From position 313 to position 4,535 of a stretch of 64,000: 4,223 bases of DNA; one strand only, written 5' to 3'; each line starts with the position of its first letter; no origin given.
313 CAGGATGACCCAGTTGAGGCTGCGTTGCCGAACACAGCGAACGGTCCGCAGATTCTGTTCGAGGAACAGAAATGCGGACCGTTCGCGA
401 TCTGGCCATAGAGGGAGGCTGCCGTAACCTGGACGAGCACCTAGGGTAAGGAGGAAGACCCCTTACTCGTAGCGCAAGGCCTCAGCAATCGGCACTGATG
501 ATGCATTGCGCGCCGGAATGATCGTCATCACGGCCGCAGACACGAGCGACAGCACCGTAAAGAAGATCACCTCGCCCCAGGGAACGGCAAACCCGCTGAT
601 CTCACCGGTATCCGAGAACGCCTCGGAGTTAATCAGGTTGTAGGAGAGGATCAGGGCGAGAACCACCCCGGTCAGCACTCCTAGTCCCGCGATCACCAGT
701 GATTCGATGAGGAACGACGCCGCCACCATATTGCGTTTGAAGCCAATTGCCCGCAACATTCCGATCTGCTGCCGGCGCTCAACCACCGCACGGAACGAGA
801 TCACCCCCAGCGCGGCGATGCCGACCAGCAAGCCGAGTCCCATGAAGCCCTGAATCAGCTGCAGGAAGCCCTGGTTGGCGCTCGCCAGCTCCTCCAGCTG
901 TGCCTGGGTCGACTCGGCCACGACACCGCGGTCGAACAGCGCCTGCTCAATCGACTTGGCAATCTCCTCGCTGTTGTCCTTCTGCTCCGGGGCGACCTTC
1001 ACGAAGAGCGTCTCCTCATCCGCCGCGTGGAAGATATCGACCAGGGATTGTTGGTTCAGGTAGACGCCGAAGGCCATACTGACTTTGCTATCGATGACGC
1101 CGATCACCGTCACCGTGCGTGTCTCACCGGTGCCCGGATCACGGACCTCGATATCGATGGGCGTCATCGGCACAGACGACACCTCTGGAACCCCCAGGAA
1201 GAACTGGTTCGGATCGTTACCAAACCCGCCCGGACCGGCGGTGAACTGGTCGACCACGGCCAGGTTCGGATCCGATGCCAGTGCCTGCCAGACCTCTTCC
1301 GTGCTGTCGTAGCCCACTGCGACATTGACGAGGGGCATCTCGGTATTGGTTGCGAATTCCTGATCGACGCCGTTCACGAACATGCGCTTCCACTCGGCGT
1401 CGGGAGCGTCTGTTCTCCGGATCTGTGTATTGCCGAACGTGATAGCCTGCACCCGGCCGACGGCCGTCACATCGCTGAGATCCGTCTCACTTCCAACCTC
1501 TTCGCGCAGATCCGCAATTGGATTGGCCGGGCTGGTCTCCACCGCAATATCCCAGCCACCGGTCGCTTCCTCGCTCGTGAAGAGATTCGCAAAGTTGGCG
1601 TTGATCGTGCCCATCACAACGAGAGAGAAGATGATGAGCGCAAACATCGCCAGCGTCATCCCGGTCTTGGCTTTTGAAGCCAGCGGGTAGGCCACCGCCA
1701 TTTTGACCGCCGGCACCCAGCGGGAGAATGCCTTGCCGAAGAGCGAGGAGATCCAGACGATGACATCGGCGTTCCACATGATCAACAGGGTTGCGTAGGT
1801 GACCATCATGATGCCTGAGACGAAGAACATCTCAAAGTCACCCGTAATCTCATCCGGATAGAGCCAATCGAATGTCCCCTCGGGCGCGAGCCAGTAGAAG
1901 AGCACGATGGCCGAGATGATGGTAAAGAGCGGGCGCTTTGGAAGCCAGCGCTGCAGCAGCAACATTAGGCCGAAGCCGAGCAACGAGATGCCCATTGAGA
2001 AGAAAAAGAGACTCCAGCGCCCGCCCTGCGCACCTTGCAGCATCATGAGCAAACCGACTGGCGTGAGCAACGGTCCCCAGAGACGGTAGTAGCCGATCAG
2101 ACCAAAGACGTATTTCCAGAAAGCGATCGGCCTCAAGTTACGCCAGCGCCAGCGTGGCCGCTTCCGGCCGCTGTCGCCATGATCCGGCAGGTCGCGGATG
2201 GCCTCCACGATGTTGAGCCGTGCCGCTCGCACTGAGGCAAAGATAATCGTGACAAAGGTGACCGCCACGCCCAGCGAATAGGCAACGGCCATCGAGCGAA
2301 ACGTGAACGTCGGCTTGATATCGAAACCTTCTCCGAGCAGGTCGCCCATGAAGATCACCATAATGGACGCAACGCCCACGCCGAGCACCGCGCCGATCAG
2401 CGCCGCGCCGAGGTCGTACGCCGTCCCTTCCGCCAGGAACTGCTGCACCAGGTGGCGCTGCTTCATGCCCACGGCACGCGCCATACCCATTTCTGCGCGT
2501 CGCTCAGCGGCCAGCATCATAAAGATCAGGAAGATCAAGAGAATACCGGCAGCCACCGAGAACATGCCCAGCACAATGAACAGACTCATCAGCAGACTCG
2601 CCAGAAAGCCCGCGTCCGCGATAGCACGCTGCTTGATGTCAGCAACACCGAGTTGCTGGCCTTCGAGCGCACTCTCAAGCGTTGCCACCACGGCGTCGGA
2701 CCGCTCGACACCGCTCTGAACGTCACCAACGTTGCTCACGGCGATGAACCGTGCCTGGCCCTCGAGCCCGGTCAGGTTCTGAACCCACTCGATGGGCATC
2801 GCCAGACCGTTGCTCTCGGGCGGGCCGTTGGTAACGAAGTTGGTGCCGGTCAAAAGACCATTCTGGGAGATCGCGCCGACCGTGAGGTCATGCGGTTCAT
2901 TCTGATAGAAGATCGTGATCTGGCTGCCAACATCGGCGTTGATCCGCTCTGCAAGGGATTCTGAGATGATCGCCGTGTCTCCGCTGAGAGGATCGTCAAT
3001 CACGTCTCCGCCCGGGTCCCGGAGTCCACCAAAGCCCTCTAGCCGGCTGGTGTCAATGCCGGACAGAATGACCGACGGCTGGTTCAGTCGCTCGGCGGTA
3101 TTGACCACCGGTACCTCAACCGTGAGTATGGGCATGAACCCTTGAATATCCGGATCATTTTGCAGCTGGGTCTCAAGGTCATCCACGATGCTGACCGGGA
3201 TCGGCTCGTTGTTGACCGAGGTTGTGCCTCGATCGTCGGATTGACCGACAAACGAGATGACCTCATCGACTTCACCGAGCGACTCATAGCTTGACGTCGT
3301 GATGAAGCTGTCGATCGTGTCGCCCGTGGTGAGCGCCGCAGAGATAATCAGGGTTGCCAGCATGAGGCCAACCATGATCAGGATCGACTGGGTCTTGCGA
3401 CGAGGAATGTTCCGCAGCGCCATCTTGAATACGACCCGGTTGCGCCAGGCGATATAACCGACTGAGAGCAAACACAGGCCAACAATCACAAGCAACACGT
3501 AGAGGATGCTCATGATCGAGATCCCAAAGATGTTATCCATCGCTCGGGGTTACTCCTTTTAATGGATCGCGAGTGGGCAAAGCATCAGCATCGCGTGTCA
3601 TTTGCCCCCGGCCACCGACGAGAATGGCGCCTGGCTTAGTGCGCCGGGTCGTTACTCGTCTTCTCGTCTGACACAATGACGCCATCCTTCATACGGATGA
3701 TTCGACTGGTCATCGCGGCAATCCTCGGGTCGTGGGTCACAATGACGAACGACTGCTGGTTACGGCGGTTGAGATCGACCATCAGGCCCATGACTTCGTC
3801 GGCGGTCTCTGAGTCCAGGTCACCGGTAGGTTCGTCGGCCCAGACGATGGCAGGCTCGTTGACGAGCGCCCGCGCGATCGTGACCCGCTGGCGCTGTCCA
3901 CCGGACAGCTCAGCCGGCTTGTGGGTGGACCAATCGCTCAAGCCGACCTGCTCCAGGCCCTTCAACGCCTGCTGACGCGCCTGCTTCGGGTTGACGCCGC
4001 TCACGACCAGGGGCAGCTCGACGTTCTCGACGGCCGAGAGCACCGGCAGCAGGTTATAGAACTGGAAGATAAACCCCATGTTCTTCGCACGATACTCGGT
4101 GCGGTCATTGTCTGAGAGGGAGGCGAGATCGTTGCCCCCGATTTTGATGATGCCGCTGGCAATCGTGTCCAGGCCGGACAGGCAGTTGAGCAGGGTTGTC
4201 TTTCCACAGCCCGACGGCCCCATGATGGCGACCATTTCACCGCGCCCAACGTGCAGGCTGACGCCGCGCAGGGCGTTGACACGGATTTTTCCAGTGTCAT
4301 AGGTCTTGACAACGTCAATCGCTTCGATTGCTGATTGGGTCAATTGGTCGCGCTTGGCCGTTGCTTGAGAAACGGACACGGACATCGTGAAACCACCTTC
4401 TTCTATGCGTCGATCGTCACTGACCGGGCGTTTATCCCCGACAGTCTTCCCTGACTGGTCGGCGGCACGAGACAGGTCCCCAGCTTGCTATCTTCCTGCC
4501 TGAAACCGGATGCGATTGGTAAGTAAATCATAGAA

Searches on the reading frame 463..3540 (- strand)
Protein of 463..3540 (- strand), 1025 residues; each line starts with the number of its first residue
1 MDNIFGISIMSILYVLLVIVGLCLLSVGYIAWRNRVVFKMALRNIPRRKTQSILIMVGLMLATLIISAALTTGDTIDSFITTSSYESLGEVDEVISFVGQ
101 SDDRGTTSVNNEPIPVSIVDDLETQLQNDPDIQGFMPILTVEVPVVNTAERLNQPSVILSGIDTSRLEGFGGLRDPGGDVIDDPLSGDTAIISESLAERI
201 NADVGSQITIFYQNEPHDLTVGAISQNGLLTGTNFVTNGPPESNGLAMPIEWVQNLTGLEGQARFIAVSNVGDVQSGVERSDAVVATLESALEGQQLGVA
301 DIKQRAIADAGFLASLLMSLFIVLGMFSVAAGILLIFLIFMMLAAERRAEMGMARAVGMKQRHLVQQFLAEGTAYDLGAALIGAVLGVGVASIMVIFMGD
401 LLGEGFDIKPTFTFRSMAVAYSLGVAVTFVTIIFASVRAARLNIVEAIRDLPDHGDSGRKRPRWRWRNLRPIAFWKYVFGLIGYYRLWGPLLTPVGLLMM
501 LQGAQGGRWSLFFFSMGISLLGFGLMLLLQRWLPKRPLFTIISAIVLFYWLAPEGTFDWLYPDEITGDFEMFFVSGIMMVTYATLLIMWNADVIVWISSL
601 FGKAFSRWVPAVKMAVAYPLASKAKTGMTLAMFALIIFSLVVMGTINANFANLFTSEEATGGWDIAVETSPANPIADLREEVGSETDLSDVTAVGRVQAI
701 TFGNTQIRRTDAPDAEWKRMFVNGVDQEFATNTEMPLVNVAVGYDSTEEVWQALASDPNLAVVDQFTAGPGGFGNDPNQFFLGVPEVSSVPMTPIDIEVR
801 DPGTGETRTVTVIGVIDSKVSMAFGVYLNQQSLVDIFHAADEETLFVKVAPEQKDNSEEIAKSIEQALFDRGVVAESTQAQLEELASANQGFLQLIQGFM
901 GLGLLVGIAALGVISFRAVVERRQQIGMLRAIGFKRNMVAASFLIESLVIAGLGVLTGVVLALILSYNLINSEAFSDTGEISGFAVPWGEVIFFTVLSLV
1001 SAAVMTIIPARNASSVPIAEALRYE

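Call 9: search_protein_families(library=pfam, proteins=[window:463-3540:-])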
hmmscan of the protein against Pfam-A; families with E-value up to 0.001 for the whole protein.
window:463-3540:- (1025 aa): 2 families
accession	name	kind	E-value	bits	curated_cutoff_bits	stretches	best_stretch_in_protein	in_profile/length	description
PF02687.27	FtsX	-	5.2e-25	88.3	25.5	2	899-1017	3-119/120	FtsX-like permease C-terminal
PF12704.14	MacB_PCD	-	2.3e-08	35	27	2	52-268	1-189/207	MacB-like periplasmic core domain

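Call 17: find_encoding_contigs(protein=window:463-3540:-, flank=10000, max_places=10)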
Protein window:463-3540:- (1025 aa): 1 contig read that carries it; 1 place shown.
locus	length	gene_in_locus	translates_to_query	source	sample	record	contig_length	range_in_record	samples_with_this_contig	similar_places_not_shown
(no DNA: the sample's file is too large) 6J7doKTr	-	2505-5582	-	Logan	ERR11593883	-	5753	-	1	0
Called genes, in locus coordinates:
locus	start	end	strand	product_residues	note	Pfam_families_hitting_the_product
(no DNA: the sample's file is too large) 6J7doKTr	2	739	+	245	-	?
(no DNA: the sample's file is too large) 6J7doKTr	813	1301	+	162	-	PF05239:PRC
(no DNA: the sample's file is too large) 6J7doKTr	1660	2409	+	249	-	PF00005:ABC_tran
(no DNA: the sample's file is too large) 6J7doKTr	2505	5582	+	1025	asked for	PF12704:MacB_PCD (weak), PF02687:FtsX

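Call 39: search_dna_similar(query=window:463-3540:-, collection=plasmids, mode=protein, max_rows=15)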
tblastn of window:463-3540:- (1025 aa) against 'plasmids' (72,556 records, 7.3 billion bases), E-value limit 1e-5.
No match.

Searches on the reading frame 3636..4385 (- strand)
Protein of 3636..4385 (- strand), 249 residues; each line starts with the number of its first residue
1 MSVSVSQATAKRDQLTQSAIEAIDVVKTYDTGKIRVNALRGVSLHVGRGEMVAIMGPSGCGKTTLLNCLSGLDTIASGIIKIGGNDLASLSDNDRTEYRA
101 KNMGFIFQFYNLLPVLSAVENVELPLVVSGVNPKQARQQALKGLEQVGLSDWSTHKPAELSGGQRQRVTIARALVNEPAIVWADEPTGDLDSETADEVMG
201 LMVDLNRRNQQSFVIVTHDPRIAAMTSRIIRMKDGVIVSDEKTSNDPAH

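Call 9: search_protein_families(library=pfam, proteins=[window:3636-4385:-])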
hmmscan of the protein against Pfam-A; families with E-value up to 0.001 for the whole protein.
window:3636-4385:- (249 aa): 5 families
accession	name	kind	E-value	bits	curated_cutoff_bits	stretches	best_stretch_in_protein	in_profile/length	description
PF00005.33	ABC_tran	-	2.4e-35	122.5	25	1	39-187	1-136/137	ABC transporter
PF02463.25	SMC_N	-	0.00028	20.8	40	0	157-233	134-212/220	RecF/RecN/SMC N terminal domain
PF13304.12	AAA_21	-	0.00031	21.3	27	0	52-78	2-38/304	AAA domain, putative AbiEii toxin, Type IV TA system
PF13191.12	AAA_16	-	0.00041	21.3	32.6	0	47-70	22-45/167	AAA ATPase domain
PF03193.22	RsgA_GTPase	-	0.00054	20.3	30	0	48-76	105-133/174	RsgA GTPase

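Call 16: find_encoding_contigs(protein=window:3636-4385:-, flank=10000, max_places=10)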
Protein window:3636-4385:- (249 aa): 1 contig read that carries it; 1 place shown.
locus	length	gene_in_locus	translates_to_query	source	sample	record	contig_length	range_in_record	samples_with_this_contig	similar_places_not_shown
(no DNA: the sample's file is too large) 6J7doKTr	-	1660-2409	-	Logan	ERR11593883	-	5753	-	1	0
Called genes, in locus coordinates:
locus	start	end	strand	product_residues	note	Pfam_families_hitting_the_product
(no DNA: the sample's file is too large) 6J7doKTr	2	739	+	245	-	?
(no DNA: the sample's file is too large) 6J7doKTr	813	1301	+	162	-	PF05239:PRC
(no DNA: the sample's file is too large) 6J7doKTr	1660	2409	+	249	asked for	PF00005:ABC_tran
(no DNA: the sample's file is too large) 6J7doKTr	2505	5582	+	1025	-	PF12704:MacB_PCD (weak), PF02687:FtsX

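Call 38: list_cluster_members(proteins=[window:3636-4385:-, window:463-3540:-, window:21099-22025:+, window:30986-32503:-])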
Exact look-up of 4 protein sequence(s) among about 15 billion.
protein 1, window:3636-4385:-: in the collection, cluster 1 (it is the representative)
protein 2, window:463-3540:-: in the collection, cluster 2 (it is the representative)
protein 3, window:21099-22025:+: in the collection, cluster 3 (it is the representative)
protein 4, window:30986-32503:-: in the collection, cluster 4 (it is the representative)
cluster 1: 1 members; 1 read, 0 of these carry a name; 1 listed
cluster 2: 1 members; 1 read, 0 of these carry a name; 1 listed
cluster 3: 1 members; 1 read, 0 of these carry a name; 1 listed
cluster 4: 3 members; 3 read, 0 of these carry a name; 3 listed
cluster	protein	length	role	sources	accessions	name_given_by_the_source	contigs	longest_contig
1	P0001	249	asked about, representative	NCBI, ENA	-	-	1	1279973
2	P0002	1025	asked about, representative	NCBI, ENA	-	-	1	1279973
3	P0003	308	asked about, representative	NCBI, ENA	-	-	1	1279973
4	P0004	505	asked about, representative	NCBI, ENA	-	-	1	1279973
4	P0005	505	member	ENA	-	-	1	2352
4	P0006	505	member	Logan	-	-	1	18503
